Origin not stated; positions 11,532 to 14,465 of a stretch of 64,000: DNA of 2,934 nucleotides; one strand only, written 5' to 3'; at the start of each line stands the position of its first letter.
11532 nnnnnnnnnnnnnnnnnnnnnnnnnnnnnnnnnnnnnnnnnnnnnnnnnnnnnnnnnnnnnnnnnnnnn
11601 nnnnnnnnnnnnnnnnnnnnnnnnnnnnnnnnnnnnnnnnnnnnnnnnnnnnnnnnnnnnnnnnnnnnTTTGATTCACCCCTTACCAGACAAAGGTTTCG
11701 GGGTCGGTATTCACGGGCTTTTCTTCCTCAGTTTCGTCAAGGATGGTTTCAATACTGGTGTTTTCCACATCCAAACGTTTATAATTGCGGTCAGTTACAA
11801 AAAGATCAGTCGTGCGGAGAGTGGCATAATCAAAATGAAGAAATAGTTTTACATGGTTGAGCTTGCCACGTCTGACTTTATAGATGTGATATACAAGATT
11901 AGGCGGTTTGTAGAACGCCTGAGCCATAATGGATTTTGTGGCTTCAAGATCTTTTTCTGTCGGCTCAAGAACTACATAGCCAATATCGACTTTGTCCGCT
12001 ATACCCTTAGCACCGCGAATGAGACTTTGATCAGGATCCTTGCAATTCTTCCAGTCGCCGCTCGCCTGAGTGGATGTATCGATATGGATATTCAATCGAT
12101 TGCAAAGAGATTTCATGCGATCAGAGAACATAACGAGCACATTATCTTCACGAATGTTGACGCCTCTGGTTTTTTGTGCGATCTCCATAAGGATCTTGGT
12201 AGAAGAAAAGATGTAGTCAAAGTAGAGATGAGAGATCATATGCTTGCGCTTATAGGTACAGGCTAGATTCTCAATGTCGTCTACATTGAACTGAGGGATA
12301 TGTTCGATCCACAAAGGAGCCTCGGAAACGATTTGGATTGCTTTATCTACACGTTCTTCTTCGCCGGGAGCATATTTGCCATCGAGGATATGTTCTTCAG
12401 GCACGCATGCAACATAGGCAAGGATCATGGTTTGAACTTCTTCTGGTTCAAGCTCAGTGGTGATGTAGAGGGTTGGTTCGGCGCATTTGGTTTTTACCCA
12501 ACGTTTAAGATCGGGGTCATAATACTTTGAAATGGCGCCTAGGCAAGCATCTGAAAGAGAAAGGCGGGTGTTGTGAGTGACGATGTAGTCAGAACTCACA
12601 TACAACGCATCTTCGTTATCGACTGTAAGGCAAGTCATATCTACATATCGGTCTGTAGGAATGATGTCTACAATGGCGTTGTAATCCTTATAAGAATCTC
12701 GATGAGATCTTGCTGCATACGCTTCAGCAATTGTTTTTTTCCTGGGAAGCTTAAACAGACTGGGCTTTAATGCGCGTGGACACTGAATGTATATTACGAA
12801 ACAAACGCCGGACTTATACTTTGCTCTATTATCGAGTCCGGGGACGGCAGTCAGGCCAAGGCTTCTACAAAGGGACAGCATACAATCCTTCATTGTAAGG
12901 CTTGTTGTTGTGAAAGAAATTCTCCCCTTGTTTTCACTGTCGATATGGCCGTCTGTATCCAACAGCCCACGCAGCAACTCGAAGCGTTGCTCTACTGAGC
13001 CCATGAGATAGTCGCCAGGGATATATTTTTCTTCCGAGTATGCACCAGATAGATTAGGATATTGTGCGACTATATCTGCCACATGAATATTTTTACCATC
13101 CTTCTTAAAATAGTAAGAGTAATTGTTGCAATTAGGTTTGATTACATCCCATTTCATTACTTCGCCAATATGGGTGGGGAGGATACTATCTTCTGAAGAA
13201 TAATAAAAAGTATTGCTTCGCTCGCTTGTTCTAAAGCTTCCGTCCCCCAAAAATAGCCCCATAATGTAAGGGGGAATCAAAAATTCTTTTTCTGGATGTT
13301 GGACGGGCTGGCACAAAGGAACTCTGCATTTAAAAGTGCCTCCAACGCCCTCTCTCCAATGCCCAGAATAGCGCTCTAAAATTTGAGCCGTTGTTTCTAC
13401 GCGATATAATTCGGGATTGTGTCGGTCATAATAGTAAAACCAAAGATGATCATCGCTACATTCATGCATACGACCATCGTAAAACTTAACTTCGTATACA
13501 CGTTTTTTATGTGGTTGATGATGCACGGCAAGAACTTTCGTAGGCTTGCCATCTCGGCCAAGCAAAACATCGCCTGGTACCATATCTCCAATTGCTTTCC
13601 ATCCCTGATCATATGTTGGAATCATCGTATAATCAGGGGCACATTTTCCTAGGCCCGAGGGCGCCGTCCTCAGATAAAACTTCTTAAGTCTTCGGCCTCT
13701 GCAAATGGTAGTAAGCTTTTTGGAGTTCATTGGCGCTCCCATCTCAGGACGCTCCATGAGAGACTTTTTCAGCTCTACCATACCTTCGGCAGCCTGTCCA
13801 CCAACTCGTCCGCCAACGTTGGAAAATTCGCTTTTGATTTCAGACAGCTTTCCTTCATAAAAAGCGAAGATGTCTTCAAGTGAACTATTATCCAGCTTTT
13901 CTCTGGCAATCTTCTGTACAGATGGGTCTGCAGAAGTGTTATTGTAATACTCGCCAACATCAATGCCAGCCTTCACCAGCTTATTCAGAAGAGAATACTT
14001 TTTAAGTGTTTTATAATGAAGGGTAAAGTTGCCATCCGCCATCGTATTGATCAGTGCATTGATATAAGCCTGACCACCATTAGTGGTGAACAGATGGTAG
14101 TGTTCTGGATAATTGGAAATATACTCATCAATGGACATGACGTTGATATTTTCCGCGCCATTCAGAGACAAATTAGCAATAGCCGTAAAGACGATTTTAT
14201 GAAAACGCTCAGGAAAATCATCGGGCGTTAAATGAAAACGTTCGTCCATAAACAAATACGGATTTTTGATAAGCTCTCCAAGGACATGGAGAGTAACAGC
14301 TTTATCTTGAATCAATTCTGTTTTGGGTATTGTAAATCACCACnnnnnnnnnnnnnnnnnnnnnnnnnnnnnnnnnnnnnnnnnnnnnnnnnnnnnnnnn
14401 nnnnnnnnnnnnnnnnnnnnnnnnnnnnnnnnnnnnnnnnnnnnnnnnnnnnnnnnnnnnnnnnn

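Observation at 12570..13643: Intein with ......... homing endonuclease splitting the DnaB P-loop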

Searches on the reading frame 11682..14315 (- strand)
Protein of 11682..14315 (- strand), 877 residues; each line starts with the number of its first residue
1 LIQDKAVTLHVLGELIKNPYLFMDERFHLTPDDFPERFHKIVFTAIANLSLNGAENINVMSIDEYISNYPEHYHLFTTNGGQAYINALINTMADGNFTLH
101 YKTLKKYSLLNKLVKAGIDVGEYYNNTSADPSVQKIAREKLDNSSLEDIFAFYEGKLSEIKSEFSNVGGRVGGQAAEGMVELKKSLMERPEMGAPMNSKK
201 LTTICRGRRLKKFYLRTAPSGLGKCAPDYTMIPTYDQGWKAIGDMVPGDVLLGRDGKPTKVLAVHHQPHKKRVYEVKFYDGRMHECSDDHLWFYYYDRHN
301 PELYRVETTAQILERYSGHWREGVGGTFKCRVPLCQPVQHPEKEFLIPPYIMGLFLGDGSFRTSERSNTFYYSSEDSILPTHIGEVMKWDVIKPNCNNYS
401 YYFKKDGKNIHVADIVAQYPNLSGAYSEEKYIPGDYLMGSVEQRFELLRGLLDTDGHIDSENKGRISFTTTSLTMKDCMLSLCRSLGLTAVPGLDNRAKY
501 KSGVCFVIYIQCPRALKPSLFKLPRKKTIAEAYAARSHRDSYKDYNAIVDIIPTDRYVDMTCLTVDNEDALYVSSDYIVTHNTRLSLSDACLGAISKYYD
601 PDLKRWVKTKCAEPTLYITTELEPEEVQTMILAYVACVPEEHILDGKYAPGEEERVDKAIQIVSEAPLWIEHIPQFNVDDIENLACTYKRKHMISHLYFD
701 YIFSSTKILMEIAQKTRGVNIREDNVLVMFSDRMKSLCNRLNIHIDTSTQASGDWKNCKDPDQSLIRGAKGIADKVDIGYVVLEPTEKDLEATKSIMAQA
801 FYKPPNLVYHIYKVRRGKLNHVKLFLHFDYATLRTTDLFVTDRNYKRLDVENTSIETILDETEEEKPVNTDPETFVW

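Call 4: search_protein_families(library=pfam, proteins=[window:11682-14315:-], max_evalue=1)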
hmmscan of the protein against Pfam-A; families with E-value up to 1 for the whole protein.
window:11682-14315:- (877 aa): 4 families
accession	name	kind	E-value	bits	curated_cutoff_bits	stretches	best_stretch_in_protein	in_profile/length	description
PF03796.21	DnaB_C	-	6.4e-10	39.3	27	1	612-830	48-250/255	DnaB-like helicase C terminal domain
PF14528.11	LAGLIDADG_3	-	3.3e-08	34.1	22.5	1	442-489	1-49/82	LAGLIDADG-like domain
PF00772.26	DnaB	-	2.1e-07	31.4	23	1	11-100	12-97/103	DnaB-like helicase N terminal domain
PF05204.19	Hom_end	-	0.00034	21.1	21.1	1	438-524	8-98/110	Homing endonuclease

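Call 5: search_protein_families(library=ncbifam, proteins=[window:11682-14315:-], max_evalue=1)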
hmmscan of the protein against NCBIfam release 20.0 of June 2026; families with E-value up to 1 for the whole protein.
window:11682-14315:- (877 aa): 11 families
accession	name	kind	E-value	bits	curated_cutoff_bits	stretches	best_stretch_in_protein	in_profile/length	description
TIGR00665.1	DnaB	equivalog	1.7e-13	50.2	385.25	1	7-753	8-357/435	replicative DNA helicase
NF005852.0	PRK07773.1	equivalog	7.1e-11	41.1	780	2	9-130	32-149/886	replicative DNA helicase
NF006606.0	PRK09165.1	equivalog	2.3e-09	36.4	540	2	617-753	265-394/497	replicative DNA helicase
NF004384.0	PRK05748.1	equivalog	9.9e-09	34.3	525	2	10-125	19-131/452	replicative DNA helicase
TIGR03600.1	phage_DnaB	exception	2e-08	33.7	498.65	2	613-821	224-416/421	phage replicative helicase, DnaB family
NF004109.0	PRK05595.1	equivalog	2.1e-05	23.4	737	1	10-160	17-171/444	replicative DNA helicase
NF040583.1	dnaB_SPI-7_type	exception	0.00019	20.6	655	1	11-130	11-126/434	SPI-7-type island replicative DNA helicase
NF005424.0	PRK07004.1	equivalog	0.0056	15.2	834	1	29-121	43-131/460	replicative DNA helicase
NF006443.0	PRK08760.1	equivalog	0.0079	14.6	741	1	10-120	42-148/476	replicative DNA helicase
NF004967.0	PRK06321.1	equivalog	0.039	12.8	751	1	636-753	279-390/472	replicative DNA helicase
NF005240.0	PRK06749.1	subfamily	0.11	11.2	686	0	652-754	256-352/428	replicative DNA helicase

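Call 6: search_protein_families(library=phrogs, proteins=[window:11682-14315:-], max_evalue=0.01)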
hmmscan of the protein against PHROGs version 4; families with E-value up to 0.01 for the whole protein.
window:11682-14315:- (877 aa): 10 families
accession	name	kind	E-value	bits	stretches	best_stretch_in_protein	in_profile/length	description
phrog_19299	-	head and packaging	3.6e-44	152.3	1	223-585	30-388/702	terminase large subunit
phrog_19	-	DNA, RNA and nucleotide metabolism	1.8e-38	133.9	2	612-850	381-592/621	DnaB-like replicative helicase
phrog_36964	-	head and packaging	3.9e-22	79.1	1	222-586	89-438/890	terminase large subunit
phrog_15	-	head and packaging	5e-19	69.2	1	222-469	76-319/1330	terminase large subunit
phrog_50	-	DNA, RNA and nucleotide metabolism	1.8e-12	48.1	1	213-358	76-213/570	DnaC-like helicase loader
phrog_510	-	DNA, RNA and nucleotide metabolism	3.2e-07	30.4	1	234-470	415-637/667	DNA primase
phrog_239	-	DNA, RNA and nucleotide metabolism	0.00046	20.2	0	171-224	321-371/801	DNA primase/helicase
phrog_4645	-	DNA, RNA and nucleotide metabolism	0.0013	19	0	446-484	208-247/308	endonuclease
phrog_38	-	head and packaging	0.0022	17.7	1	181-272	111-200/760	terminase large subunit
phrog_30356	-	DNA, RNA and nucleotide metabolism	0.0023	17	1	391-490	537-632/823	helicase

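Call 37: search_dna_similar(query=window:11682-14315:-, collection=phages, mode=protein, max_rows=25)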
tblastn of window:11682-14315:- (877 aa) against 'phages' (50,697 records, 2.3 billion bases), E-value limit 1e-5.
Records with a match: 946; places in all: 985; records where one place covers at least 80% of the query: 0.
Best place of each record, by identity: <60% 946.
By first word of the organism name: Mycobacterium 300; Salmonella 176; Vibrio 61; Staphylococcus 51; Stx2a-converting 49; Bacillus 34; Enterococcus 33; Escherichia 29; Klebsiella 27; Pseudomonas 24; and 49 more.
By host as written in the record: Mycobacterium smegmatis mc2 155 230; - 118; Salmonella enterica 41; Mycobacterium smegmatis mc#155 34; Salmonella enterica subsp. enterica serovar Enteritidis 28; Salmonella enterica subsp. enterica serovar Typhimurium 25; Staphylococcus sp. 20; Salmonella sp. 16; and 208 more.
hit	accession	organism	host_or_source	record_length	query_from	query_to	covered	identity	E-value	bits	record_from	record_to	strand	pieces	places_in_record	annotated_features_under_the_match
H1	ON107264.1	Bacillus phage BUCT083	Bacillus subtilis subsp. subtilis str. ...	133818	1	857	61%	37.1%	4e-56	388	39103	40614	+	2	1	replicative DNA helicase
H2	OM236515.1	Bacillus phage SPR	Bacillus subtilis BEST7003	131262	1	857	58%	37.7%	7e-53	388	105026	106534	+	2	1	DNA helicase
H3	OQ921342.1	Bacillus phage SPbetaL2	Bacillus subtilis BEST7003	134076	1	857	58%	37.7%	7e-53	388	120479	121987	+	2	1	hypothetical protein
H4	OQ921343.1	Bacillus phage SPbetaL3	Bacillus subtilis BEST7003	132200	1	857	58%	37.7%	8e-53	387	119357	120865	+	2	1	hypothetical protein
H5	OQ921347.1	Bacillus phage SPbetaL7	Bacillus subtilis BEST7003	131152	1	857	58%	37.7%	2e-52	387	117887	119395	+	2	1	hypothetical protein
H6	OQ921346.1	Bacillus phage SPbetaL6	Bacillus subtilis BEST7003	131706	1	857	58%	37.7%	2e-52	387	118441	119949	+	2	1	hypothetical protein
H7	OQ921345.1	Bacillus phage SPbetaL5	Bacillus subtilis BEST7003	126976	1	857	58%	37.5%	5e-53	387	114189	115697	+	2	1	hypothetical protein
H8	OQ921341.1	Bacillus phage SPbetaL1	Bacillus subtilis BEST7003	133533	1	857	58%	37.5%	5e-53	387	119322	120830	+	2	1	hypothetical protein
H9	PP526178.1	Bacillus phage phi3T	Bacillus subtilis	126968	1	857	58%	37.5%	5e-53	386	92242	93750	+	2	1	record has no annotation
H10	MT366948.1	Bacillus phage Hyb3phi3Ts-SPbeta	Bacillus subtilis subsp. subtilis str. ...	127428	1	857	58%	37.5%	5e-53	386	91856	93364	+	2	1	DNA helicase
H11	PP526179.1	Bacillus phage phi3T-SPBeta hybrid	Bacillus subtilis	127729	1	857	58%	37.5%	5e-53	386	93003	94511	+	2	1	record has no annotation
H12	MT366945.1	Bacillus phage phi3Ts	Bacillus subtilis subsp. subtilis str. ...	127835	1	857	58%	37.5%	5e-53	386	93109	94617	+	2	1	DNA helicase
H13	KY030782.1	Bacillus phage phi3T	Bacillus subtilis str. 168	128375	1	857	58%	37.5%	5e-53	386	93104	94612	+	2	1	replicative DNA helicase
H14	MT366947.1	Bacillus phage Hyb2phi3Ts-SPbeta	Bacillus subtilis subsp. subtilis str. ...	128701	1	857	58%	37.5%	5e-53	386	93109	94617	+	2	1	DNA helicase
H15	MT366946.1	Bacillus phage Hyb1phi3Ts-SPbeta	Bacillus subtilis subsp. subtilis str. ...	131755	1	857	58%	37.5%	5e-53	386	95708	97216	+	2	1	DNA helicase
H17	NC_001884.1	Bacillus phage SPBc2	Bacillus subtilis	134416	1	857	58%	37.5%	5e-53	386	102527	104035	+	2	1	yorI: replicative DNA helicase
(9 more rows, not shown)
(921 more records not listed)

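Call 48: get_annotated_region(hit=H17, flank=3000)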
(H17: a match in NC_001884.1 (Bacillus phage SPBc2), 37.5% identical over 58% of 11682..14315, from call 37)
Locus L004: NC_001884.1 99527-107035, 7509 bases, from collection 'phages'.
description: Bacillus phage SPBc2, complete genome.
organism: Bacillus phage SPBc2 (NCBI taxid 2932878)
taxonomy: Viruses; Duplodnaviria; Heunggongvirae; Uroviricota; Caudoviricetes; Spbetavirus; Spbetavirus SPbeta
host: Bacillus subtilis; source: -; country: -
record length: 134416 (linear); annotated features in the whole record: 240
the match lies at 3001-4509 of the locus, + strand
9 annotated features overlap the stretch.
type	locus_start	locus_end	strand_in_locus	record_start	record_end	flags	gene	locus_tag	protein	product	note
CDS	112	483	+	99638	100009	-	yorE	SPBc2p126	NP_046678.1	hypothetical protein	-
CDS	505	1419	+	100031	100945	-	yorF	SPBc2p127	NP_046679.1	hypothetical protein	-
CDS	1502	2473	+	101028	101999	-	yorG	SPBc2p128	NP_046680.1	Sak4-like ssDNA annealing protein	-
stem_loop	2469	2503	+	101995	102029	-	-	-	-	-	-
CDS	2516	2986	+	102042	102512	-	yorH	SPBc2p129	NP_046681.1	hypothetical protein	-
CDS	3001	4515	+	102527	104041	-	yorI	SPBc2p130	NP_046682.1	replicative DNA helicase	-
CDS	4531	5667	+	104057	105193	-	yorJ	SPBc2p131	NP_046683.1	hypothetical protein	-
CDS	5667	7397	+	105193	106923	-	yorK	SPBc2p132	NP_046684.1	RecJ-like ssDNA exonuclease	-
CDS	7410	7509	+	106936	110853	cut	yorL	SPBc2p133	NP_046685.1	DNA polymerase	-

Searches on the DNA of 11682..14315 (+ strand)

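Call 8: search_dna_similar(query=window:11682-14315:+, collection=phages, mode=distant, max_rows=20)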
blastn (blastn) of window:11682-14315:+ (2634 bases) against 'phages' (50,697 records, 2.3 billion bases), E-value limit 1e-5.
No match.
